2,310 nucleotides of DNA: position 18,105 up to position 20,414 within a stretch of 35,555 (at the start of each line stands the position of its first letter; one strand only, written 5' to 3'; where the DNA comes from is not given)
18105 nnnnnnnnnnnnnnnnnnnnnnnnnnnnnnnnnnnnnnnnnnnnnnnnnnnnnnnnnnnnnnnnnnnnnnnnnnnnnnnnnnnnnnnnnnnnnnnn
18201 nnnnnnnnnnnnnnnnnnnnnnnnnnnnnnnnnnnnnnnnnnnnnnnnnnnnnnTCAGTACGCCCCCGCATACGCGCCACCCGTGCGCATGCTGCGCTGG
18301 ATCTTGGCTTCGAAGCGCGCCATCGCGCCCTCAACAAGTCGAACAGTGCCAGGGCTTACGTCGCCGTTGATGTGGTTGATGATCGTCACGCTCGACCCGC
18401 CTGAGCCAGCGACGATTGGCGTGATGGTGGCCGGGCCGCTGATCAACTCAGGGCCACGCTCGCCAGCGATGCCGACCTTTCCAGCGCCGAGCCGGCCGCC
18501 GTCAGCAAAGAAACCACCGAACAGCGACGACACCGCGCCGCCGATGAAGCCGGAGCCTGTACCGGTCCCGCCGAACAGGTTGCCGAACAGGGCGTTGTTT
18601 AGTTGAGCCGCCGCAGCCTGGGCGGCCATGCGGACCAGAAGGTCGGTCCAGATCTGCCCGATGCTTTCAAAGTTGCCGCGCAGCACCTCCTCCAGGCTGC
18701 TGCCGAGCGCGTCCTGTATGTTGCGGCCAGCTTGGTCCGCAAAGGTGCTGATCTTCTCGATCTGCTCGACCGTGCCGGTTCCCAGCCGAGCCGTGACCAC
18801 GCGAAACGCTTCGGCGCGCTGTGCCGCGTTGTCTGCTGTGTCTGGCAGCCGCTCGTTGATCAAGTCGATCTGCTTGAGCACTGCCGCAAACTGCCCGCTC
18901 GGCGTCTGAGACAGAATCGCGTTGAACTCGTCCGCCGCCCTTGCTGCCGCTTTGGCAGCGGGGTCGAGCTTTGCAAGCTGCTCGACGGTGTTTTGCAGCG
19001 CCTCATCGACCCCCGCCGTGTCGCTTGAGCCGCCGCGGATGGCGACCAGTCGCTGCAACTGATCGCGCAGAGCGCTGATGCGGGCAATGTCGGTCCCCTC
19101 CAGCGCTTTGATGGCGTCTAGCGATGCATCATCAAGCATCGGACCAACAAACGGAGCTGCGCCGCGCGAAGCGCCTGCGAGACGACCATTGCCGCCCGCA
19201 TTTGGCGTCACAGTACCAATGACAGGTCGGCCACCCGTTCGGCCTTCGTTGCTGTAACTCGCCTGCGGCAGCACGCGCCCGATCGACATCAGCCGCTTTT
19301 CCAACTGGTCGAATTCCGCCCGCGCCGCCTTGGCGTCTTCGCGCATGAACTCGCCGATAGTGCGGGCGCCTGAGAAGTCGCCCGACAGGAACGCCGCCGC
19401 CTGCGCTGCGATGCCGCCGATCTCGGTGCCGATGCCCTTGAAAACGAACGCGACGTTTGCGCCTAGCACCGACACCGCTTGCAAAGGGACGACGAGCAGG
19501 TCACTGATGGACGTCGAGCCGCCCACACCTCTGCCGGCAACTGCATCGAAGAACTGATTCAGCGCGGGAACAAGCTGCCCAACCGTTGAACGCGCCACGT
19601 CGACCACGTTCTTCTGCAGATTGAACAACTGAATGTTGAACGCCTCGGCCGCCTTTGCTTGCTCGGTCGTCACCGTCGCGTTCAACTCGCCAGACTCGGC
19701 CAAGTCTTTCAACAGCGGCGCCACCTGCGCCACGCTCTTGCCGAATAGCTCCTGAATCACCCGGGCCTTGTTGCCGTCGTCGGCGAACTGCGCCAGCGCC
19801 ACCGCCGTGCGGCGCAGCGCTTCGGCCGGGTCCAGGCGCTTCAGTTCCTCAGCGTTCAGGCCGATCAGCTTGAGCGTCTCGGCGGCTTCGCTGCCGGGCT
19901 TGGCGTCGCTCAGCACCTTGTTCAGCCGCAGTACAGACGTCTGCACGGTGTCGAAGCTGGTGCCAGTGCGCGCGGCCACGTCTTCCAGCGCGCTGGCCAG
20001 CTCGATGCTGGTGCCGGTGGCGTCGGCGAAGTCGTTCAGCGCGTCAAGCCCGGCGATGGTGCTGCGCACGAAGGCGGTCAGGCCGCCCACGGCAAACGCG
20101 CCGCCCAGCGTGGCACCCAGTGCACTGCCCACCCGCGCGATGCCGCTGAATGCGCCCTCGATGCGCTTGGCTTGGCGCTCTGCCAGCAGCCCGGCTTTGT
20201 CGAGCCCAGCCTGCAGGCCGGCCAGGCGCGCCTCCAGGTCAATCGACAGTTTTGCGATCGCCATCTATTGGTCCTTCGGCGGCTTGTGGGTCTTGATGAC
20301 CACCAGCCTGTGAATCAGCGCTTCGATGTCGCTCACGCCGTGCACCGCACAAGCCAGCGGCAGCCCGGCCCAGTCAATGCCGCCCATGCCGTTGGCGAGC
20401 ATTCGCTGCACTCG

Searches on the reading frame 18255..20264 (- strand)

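Call 12: search_protein_families(library=phrogs, proteins=[window:18255-20264:-], max_evalue=0.001)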
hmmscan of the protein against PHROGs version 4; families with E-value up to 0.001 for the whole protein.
window:18255-20264:- (669 aa): 11 families
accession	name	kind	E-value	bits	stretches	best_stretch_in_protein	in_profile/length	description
phrog_8462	-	tail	7.7e-21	75.5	2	15-292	23-293/672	tail length tape measure protein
phrog_13338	-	unknown function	1.8e-19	70.5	1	40-303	28-307/903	-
phrog_9483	-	tail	2.4e-19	70.3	1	3-191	4-188/657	tail length tape measure protein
phrog_2854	-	tail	1.9e-13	51.1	1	3-452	6-386/855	tail length tape measure protein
phrog_8125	-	tail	6.1e-11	43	1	48-240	74-272/578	tail length tape measure protein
phrog_9570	-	tail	3.9e-09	37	1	23-244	44-282/689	tail length tape measure protein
phrog_9388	-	unknown function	1.5e-08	34.9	1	31-239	20-231/615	-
phrog_2276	-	tail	1.9e-05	24.6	1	5-220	28-261/673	tail length tape measure protein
phrog_12506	-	tail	0.00032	21.3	1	31-138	21-127/218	tail length tape measure protein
phrog_10574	-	tail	0.00053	19.8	0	4-175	4-181/640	tail length tape measure protein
phrog_1538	-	tail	0.00056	19.7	1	547-666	664-804/811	tail length tape measure protein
